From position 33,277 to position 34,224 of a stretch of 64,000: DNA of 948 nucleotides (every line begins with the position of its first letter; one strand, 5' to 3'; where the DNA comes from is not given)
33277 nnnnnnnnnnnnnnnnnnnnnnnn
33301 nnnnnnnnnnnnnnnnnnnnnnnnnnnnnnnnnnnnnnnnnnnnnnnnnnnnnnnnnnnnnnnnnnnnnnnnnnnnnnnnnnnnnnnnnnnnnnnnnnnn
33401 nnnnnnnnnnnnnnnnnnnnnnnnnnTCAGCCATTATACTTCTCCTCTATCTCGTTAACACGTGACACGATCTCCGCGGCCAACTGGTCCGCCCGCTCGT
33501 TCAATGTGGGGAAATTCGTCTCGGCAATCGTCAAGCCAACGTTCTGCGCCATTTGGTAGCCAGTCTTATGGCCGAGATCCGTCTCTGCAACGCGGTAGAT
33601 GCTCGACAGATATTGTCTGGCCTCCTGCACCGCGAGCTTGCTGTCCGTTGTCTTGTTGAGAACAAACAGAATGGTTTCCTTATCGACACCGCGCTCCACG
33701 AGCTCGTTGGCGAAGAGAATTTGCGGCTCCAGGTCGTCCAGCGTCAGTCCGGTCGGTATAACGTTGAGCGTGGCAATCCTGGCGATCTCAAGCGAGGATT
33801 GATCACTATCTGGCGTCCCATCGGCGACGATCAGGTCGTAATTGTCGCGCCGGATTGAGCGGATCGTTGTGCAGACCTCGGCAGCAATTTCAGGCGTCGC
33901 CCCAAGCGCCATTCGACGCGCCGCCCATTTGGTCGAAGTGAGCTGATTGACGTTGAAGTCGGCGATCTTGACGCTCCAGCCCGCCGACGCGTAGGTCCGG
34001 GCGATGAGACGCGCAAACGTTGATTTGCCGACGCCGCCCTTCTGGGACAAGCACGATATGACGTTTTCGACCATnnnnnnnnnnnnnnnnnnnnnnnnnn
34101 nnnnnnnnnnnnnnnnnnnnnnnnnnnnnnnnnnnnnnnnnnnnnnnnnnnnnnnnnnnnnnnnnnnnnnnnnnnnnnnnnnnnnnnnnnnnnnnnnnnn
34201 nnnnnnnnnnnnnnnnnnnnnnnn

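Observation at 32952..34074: Type Ib partition module (ParA + small RHH-like protein) in a phage, with an adjacent tiny two-TM gene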

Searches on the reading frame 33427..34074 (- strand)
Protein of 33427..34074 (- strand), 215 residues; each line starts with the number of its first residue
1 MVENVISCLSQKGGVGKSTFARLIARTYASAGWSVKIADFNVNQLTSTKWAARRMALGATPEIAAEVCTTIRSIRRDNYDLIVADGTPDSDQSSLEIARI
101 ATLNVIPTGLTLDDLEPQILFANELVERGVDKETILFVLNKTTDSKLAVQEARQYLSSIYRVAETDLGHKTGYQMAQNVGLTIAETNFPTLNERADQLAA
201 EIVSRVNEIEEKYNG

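Call 3: search_protein_families(library=pfam, proteins=[window:33427-34074:-], max_evalue=0.1)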
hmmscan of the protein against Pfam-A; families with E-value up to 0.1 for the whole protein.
window:33427-34074:- (215 aa): 9 families
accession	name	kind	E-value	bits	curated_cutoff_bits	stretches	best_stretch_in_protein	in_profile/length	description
PF01656.29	CbiA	-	2.1e-06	28.2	25.4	1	7-143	2-84/125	CobQ/CobB/MinD/ParA nucleotide binding domain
PF10609.15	ParA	-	2.6e-06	27.5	27.1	1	2-42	2-42/246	NUBPL iron-transfer P-loop NTPase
PF13614.12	AAA_31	-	3.7e-06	27.4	27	1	4-48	2-46/177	AAA domain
PF09140.17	MipZ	-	2.3e-05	24.3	20.7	1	8-76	5-72/262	ATPase MipZ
PF16575.11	CLP1_P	-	0.0026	18.1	26.6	1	14-44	4-34/188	mRNA cleavage and polyadenylation factor CLP1 P-loop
PF03036.21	Perilipin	-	0.0064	16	33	1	112-159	65-111/403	Perilipin family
PF13604.12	AAA_30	-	0.047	13.8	27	1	6-57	20-64/191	AAA domain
PF20720.3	nSTAND3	-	0.053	13.7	27.2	0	11-42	24-54/155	Novel STAND NTPase 3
PF07015.17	VirC1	-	0.078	12.7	24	0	4-115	2-120/231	VirC1 protein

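Call 4: search_protein_families(library=ncbifam, proteins=[window:33427-34074:-], max_evalue=0.1)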
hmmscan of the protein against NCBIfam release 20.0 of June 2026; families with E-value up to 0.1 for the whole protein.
window:33427-34074:- (215 aa): 19 families
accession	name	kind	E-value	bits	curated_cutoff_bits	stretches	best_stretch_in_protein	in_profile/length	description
NF041546.1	ParA_partition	equivalog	1.1e-19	70.8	180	1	5-187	1-188/203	ParA family partition ATPase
NF041136.1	MrpORP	equivalog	3.9e-05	23.1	450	1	2-42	4-44/365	iron-sulfur cluster carrier protein MrpORP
NF009465.0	PRK12826.1-1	equivalog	0.0029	17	526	1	23-114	37-125/277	SDR family oxidoreductase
NF047398.1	AAA_KGGVGR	domain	0.0043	17.4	90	1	5-40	4-39/190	KGGVGR-motif variant AAA ATPase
TIGR01007.1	eps_fam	subfamily_domain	0.0048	16.5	108.05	1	5-52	19-67/204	polysaccharide biosynthesis tyrosine autokinase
NF045998.1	cleave_ABC_plasm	equivalog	0.0056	15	500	1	10-53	499-542/673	Mbov_0121 family peptidase domain-containing ABC transporter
NF008669.0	PRK11670.1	equivalog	0.0065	15.4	348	1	2-42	106-146/369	iron-sulfur cluster carrier protein ApbC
NF010423.0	PRK13849.1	equivalog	0.01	15.2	313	1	4-116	2-121/231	conjugal transfer ATPase VirC1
NF004196.0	PRK05650.1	equivalog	0.012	14.7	297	0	18-49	12-43/272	SDR family oxidoreductase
TIGR01968.1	minD_bact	equivalog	0.016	14.6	212.9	1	4-42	2-40/261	septum site-determining protein MinD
TIGR03371.1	cellulose_yhjQ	equivalog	0.018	14.5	157.85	1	4-53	2-51/246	cellulose biosynthesis protein BcsQ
TIGR03453.1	partition_RepA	equivalog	0.035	12.9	348.45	1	5-128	106-213/387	plasmid partitioning protein RepA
TIGR04291.1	arsen_driv_ArsA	equivalog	0.04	12.6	650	0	10-38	326-354/565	arsenical pump-driving ATPase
NF008079.0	PRK10818.1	equivalog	0.054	12.8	508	0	5-43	4-42/270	septum site-determining protein MinD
NF008055.0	PRK10789.1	equivalog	0.054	11.9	845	1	11-68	369-426/590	SmdA family multidrug ABC transporter permease/ATP-binding protein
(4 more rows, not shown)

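Call 5: search_protein_families(library=phrogs, proteins=[window:33427-34074:-], max_evalue=0.1)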
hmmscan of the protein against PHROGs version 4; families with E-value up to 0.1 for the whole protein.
window:33427-34074:- (215 aa): 4 families
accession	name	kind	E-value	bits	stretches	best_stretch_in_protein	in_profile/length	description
phrog_164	-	DNA, RNA and nucleotide metabolism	4.8e-24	86.3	1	4-214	225-481/500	ParA-like partition protein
phrog_2392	-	moron, auxiliary metabolic gene and host takeover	0.0065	15.8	1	14-50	517-553/726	ABC transporter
phrog_20262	-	unknown function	0.025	15.7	1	155-209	12-66/146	-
phrog_2107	-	other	0.039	14.6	1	13-44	12-43/201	thymidylate kinase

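Call 7: search_dna_similar(query=window:33427-34074:-, collection=phages, mode=protein, max_rows=30)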
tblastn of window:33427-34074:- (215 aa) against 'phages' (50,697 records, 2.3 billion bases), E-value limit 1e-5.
Records with a match: 33; places in all: 34; records where one place covers at least 80% of the query: 32.
Best place of each record, by identity: 60-80% 3; <60% 30.
By first word of the organism name: Rhizobium 10; Aeromonas 8; Rhodobacter 5; Vibrio 3; Yersinia 3; Pseudomonas 1; Erwinia 1; Aliivibrio 1; Bacteriophage 1.
By host as written in the record: Rhodobacter capsulatus YW1 5; Aeromonas hydrophila 3; Yersinia pestis EV76-CN 3; - 2; Rhizobium etli CFN42 2; Vibrio cyclitrophicus 10N.237.312.C11 2; Aeromonas salmonicida HER1098 2; Rhizobium etli Y2_11 1; and 13 more.
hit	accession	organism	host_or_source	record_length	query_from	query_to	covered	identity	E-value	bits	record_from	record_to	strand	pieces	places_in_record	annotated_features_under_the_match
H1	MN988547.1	Rhizobium phage RHph_Y2_11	Rhizobium etli Y2_11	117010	5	211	96%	62.0%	1e-80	267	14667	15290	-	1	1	putative partition ParA-like protein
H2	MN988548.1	Rhizobium phage RHph_Y2_17_1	Rhizobium etli Y2_17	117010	5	211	96%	62.0%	1e-80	267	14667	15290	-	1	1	putative partition ParA-like protein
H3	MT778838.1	Rhizobium phage V1VFA-S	-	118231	1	211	98%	57.0%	2e-64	221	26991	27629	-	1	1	ParA family protein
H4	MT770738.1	Rhizobium phage B1VFA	Rhizobium leguminosarum VF39SM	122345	1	211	98%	57.0%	2e-64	220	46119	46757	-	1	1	ParA family protein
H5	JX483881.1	Rhizobium phage RHEph10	Rhizobium etli CFN42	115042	5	210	96%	57.5%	4e-73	245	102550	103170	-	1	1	putative partition ParA-like protein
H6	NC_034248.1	Rhizobium phage RHEph10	Rhizobium etli CFN42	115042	5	210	96%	57.5%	4e-73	245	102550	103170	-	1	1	ParA-like partition protein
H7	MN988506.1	Rhizobium phage RHph_N1_15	Rhizobium phaseoli N1_15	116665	5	210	96%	57.0%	2e-73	246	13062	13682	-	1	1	putative partition ParA-like protein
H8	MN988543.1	Rhizobium phage RHph_N2_6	Rhizobium phaseoli N2_6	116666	5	210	96%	57.0%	2e-73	246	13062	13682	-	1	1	putative partition ParA-like protein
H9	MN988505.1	Rhizobium phage RHph_N1_10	Rhizobium phaseoli N1_10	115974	5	210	96%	57.0%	4e-73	245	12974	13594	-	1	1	putative partition ParA-like protein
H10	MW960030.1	Rhizobium phage RHph_X66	R. phaseoli sv. phaseoli INC 2-5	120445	1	185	86%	60.0%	1e-64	221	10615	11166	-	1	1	putative partition ParA-like protein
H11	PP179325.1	Pseudomonas phage Touem01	Pseudomonas syringae 7C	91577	4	206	94%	40.9%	9e-32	127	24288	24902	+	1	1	putative partition ParA-like protein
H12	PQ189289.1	Vibrio phage 10N.237.312.C11_PE002A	Vibrio cyclitrophicus 10N.237.312.C11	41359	6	211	96%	39.2%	2e-41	154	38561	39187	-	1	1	hypothetical protein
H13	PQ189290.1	Vibrio phage 10N.237.312.C11_PE002B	Vibrio cyclitrophicus 10N.237.312.C11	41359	6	211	96%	39.2%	2e-41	154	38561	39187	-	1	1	hypothetical protein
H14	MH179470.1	Aeromonas phage 13AhydR10PP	Aeromonas hydrophila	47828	2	202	93%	40.2%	3e-35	137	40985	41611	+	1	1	hypothetical protein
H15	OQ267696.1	Vibrio phage VPHZ6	Vibrio parahaemolyticus ATCC 17802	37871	6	212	96%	38.9%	2e-40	152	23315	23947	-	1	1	ParA family protein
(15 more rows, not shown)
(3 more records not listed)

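Call 8: get_annotated_region(hit=H1, flank=5000)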
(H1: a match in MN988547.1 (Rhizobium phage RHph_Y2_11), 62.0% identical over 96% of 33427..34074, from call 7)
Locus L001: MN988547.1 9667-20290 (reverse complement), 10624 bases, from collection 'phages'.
description: Rhizobium phage RHph_Y2_11, complete genome.
organism: Rhizobium phage RHph_Y2_11 (NCBI taxid 2509589)
taxonomy: Viruses; Duplodnaviria; Heunggongvirae; Uroviricota; Caudoviricetes
host: Rhizobium etli Y2_11; source: agricultural lands; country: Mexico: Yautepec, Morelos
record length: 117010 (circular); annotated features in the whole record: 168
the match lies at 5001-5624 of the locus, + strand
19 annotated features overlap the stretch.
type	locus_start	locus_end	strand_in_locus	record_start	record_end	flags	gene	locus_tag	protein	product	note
CDS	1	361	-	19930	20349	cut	-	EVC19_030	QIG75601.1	hypothetical protein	-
CDS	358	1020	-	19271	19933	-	-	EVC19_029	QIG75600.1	putative partition ParB-like nuclease protein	GO_function: GO:0003677 - DNA binding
CDS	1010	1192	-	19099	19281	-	-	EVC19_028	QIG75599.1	hypothetical protein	-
CDS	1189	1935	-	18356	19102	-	-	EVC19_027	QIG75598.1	putative partition ParB-like nuclease protein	GO_function: GO:0003677 - DNA binding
CDS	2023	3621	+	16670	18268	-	-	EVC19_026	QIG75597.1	ATP-dependent RNA-DNA and DNA-DNA helicase protein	ATP-dependent RNA-DNA and DNA-DNA helicase UvsW protein; GO_function: GO:0003677 - DNA binding; GO_function: GO:0005524 ...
CDS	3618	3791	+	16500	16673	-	-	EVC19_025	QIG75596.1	hypothetical protein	-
CDS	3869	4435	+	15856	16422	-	-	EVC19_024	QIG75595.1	hypothetical protein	-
CDS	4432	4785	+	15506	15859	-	-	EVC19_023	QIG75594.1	hypothetical protein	-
CDS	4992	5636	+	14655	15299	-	-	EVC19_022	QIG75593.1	putative partition ParA-like protein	-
CDS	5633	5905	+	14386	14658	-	-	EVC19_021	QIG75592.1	hypothetical protein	GO_process: GO:0006355 - regulation of transcription, DNA-dependent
CDS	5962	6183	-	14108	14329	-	-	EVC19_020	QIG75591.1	hypothetical protein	-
CDS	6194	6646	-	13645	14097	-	-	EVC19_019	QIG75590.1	putative HslV family peptidase protein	-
CDS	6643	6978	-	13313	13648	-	-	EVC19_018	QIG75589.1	hypothetical protein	-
CDS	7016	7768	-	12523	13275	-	-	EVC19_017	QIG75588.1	hypothetical protein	-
CDS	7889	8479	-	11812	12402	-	-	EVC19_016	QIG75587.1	hypothetical protein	-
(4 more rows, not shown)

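Call 9: get_annotated_region(hit=H3, flank=5000)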
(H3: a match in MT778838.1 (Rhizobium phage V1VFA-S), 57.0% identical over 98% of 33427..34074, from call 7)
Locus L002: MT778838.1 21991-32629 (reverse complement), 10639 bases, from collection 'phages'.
description: Rhizobium phage V1VFA-S, complete genome.
organism: Rhizobium phage V1VFA-S (NCBI taxid 2763532)
taxonomy: Viruses; Duplodnaviria; Heunggongvirae; Uroviricota; Caudoviricetes
host: -; source: -; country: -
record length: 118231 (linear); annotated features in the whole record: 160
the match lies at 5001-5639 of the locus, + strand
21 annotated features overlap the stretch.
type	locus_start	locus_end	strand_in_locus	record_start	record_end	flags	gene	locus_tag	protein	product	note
CDS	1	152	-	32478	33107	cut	-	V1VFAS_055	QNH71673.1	hypothetical protein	-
CDS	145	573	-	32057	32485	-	-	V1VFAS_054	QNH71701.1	hypothetical protein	-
CDS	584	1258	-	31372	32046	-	-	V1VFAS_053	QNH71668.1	ParB N-terminal-like domain containing protein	-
CDS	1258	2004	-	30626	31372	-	-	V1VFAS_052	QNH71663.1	ParB-like single stranded DNA cleaving nuclease domain containing protein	-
CDS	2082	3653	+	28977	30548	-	-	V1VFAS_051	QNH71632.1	putative helicase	-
CDS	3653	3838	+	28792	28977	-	-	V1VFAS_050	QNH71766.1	hypothetical protein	-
CDS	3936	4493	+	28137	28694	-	-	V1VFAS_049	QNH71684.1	energy-coupling factor transporter ATPase domaincontaining protein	-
CDS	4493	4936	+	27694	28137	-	-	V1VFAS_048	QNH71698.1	hypothetical protein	-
CDS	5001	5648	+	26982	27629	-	-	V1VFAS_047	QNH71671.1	ParA family protein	-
CDS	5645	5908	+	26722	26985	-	-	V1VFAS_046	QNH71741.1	hypothetical protein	-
CDS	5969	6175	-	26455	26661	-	-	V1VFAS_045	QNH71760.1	hypothetical protein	-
CDS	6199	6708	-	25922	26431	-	-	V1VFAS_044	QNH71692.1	hypothetical protein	-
CDS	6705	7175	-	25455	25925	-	-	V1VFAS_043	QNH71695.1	hypothetical protein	-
tRNA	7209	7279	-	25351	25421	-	-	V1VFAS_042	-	tRNA-OTHER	tRNA-Pseudo-CCA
tRNA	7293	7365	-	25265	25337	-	-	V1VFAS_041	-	tRNA-Asn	tRNA-Asn-GTT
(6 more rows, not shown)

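Call 10: get_annotated_region(hit=H5, flank=5000)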
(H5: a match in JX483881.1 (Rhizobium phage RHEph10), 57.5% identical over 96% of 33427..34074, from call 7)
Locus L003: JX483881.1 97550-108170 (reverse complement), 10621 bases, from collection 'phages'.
description: Rhizobium phage RHEph10, complete genome.
organism: Rhizobium phage RHEph10 (NCBI taxid 1220717)
taxonomy: Viruses; Duplodnaviria; Heunggongvirae; Uroviricota; Caudoviricetes
host: Rhizobium etli CFN42; source: -; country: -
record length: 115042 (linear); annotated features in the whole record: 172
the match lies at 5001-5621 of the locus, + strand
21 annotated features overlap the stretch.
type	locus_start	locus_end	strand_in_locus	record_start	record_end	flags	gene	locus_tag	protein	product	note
CDS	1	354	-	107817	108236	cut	-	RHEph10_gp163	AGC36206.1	hypothetical protein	-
CDS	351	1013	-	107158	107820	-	-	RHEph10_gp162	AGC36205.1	putative partition ParB-like nuclease protein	ParB-like nuclease, POG1708; POG2349; GO_function: GO:0003677 - DNA binding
CDS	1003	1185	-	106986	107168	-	-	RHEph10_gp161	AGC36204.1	hypothetical protein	-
CDS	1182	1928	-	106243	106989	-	-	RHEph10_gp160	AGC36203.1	putative partition ParB-like nuclease protein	ParB-like nuclease, POG1708; GO_function: GO:0003677 - DNA binding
CDS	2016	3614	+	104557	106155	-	-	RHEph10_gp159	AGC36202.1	putative DNA/RNA helicase protein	DNA/RNA helicase, C-terminal, restriction endonuclease, type I, R subunit/Type III, Res subunit, POG0049; POG0050; ...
CDS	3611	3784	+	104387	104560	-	-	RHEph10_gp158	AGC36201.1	hypothetical protein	-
CDS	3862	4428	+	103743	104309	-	-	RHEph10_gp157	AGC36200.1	hypothetical protein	-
CDS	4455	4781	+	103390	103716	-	-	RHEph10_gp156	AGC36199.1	hypothetical protein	-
CDS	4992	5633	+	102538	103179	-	-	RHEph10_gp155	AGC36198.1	putative partition ParA-like protein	cobyrinic acid a,c-diamide synthase, POG0847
CDS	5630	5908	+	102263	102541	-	-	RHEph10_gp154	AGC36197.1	hypothetical protein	-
CDS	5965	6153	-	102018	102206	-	-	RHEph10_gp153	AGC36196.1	hypothetical protein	-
CDS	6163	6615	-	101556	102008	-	-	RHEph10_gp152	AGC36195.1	putative peptidase protein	POG2230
CDS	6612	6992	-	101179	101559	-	-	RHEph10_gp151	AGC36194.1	hypothetical protein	-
CDS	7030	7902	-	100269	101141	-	-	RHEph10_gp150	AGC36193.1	hypothetical protein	-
CDS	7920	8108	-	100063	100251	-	-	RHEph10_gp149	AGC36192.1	hypothetical protein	-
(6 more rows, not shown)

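Call 20: search_solved_structures(query=window:33427-34074:-, max_evalue=0.001, show_alignments=2)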
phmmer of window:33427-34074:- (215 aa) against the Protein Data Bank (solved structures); distinct sequences matched with E-value up to 0.001: 4.
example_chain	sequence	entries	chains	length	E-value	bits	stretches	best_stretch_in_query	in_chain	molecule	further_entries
1wcv_1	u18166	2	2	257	0.00011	25.4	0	56-209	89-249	SEGREGATION PROTEIN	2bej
2bek_A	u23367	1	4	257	0.00019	24.6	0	56-209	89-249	SEGREGATION PROTEIN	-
4dzz_A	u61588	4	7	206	0.00029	24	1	5-108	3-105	Plasmid partitioning protein ParF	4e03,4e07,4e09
5u1g_D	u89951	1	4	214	0.00031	23.9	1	5-108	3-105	ParA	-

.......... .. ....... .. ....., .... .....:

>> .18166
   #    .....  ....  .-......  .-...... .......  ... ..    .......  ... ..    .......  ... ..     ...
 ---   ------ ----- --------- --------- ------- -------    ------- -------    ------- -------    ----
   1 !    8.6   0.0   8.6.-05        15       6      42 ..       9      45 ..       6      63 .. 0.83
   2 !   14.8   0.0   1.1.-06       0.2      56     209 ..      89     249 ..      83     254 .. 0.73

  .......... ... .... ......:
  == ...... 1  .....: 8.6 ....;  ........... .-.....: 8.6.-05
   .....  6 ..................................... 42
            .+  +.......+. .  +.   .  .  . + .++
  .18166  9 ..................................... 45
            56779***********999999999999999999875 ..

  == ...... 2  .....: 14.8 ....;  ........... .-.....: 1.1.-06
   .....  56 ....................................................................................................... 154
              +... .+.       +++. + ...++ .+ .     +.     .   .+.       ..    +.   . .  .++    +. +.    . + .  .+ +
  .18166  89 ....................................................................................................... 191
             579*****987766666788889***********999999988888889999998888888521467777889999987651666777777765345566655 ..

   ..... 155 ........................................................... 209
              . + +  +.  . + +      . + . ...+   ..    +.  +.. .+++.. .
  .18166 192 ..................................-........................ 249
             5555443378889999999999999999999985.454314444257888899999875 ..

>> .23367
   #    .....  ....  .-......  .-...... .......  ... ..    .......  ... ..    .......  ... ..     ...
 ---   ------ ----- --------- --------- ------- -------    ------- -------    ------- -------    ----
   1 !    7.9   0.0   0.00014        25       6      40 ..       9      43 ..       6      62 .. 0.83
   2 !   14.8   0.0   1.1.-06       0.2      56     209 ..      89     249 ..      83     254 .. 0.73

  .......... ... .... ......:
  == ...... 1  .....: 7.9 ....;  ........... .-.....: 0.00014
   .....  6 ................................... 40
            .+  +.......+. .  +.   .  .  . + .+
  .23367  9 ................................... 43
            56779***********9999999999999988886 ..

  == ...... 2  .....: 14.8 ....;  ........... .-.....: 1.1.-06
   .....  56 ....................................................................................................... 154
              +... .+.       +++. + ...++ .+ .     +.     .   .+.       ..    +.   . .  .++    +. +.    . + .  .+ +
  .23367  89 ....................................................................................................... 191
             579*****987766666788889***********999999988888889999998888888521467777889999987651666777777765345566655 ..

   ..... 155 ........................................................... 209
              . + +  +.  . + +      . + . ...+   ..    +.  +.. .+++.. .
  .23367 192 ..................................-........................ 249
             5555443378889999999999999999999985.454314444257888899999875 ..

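Call 30: search_dna_similar(query=window:33427-34074:-, collection=plasmids, mode=protein, max_rows=40, max_evalue=1e-20)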
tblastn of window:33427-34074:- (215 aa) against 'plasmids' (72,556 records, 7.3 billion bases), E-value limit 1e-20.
Records with a match: 851; places in all: 868; records where one place covers at least 80% of the query: 834.
Best place of each record, by identity: 60-80% 1; <60% 850.
By first word of the organism name: Klebsiella 233; Escherichia 226; Salmonella 77; Pseudomonas 70; Xanthomonas 40; Enterobacter 32; Citrobacter 22; Yersinia 18; Providencia 11; Serratia 11; and 54 more.
By predicted mobility (MOB-suite, as given by PLSDB): conjugative 486; non-mobilizable 254; mobilizable 111.
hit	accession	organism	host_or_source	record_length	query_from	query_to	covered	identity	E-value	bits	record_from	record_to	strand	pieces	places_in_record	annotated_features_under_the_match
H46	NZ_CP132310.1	Shinella zoogloeoides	Homo sapiens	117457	1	212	99%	63.9%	9e-83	274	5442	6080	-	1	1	ParA family protein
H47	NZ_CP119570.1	Pararhizobium qamdonense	cell culture,soil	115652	2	211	98%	59.7%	7e-78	260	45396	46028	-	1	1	ParA family protein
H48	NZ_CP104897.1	Bartonella sp. HY406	pure-culture,feces of bat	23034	5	214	98%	58.4%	1e-71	243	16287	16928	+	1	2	ParA family protein | hypothetical protein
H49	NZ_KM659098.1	Sinorhizobium sp. LM21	Lubin copper mine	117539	1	211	98%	57.5%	5e-68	232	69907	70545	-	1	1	ParA family protein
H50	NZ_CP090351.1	Methylobacterium oryzae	single cell,soil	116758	6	209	95%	53.6%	1e-64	223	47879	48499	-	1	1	ParA family protein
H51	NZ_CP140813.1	Rhizobium beringeri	Trifolium pratense,whole organism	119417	1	185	86%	58.9%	3e-62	216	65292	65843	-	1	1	ParA family protein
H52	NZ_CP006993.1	Methylobacterium sp. AMS5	-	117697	6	212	96%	48.6%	2e-60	210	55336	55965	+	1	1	ParA family protein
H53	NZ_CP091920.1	Nostoc sp. UHCC 0870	cell culture,Brackish water, ...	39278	5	208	95%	46.4%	4e-51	184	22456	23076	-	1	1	ParA family protein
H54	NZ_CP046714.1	Nostoc sp. ATCC 53789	-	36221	5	210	96%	45.5%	7e-51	183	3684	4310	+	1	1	ParA family protein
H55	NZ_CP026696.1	Nostoc sp. 'Lobaria pulmonaria (5183) cyanobiont'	Lobaria pulmonaria thallus,lichen ...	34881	5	210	96%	45.5%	1e-50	182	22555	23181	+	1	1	ParA family protein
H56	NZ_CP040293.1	Nostoc sp. C057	Phaeoceros,pure culture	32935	5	210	96%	45.5%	2e-50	182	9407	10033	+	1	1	ParA family protein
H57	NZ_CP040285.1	Nostoc sp. C057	Phaeoceros,pure culture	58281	5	210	96%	45.5%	2e-50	182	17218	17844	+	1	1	ParA family protein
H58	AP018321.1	Nostoc sp. HK-01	-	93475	5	208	95%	45.4%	3e-49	179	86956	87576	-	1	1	cobyrinic acid a,c-diamide synthase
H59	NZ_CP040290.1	Nostoc sp. C057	Phaeoceros,pure culture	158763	5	210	96%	44.0%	1e-48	177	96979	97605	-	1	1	ParA family protein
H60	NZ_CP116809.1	Saprospira sp. CCB-QB6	Bacterial Monoculture,Coastal area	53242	6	209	95%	43.5%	2e-45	167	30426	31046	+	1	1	ParA family protein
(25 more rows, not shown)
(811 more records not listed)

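Call 33: get_annotated_region(hit=H46, flank=5000)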
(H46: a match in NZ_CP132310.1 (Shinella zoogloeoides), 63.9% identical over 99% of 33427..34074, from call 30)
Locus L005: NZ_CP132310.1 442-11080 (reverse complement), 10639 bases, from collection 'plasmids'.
description: Shinella zoogloeoides strain UPHL-collab-1 plasmid unnamed3, complete sequence
organism: Shinella zoogloeoides (NCBI taxid 352475)
taxonomy: Bacteria; Pseudomonadota; Alphaproteobacteria; Hyphomicrobiales; Rhizobiaceae; Shinella; Shinella zoogloeoides
host: -; source: Homo sapiens; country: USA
typing (MOB-suite, as given by PLSDB): non-mobilizable
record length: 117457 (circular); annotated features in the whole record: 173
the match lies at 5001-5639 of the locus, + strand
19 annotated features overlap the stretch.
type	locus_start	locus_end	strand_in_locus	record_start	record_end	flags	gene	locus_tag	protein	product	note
CDS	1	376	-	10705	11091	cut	-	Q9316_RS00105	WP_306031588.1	hypothetical protein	-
CDS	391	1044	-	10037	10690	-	-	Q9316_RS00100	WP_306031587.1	ParB/Srx family N-terminal domain-containing protein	-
CDS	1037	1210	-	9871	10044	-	-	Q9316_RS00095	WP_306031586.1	hypothetical protein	-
CDS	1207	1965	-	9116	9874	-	-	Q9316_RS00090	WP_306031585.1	ParB/RepB/Spo0J family partition protein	-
CDS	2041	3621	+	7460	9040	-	-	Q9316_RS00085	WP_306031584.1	DEAD/DEAH box helicase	-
CDS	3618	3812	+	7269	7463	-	-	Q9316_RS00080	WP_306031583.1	hypothetical protein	-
CDS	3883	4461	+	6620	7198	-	-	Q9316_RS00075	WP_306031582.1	hypothetical protein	-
CDS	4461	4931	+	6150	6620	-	-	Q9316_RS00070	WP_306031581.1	hypothetical protein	-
CDS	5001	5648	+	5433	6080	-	-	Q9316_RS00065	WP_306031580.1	ParA family protein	-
CDS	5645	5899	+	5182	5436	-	-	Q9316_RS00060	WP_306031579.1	hypothetical protein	-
CDS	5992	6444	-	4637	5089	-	-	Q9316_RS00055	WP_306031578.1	hypothetical protein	-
CDS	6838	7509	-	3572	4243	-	-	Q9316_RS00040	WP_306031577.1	hypothetical protein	-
CDS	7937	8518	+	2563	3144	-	-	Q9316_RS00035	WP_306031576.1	hypothetical protein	-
CDS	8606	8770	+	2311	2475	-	-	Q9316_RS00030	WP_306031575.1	hypothetical protein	-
CDS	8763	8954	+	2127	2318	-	-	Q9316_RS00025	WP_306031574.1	hypothetical protein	-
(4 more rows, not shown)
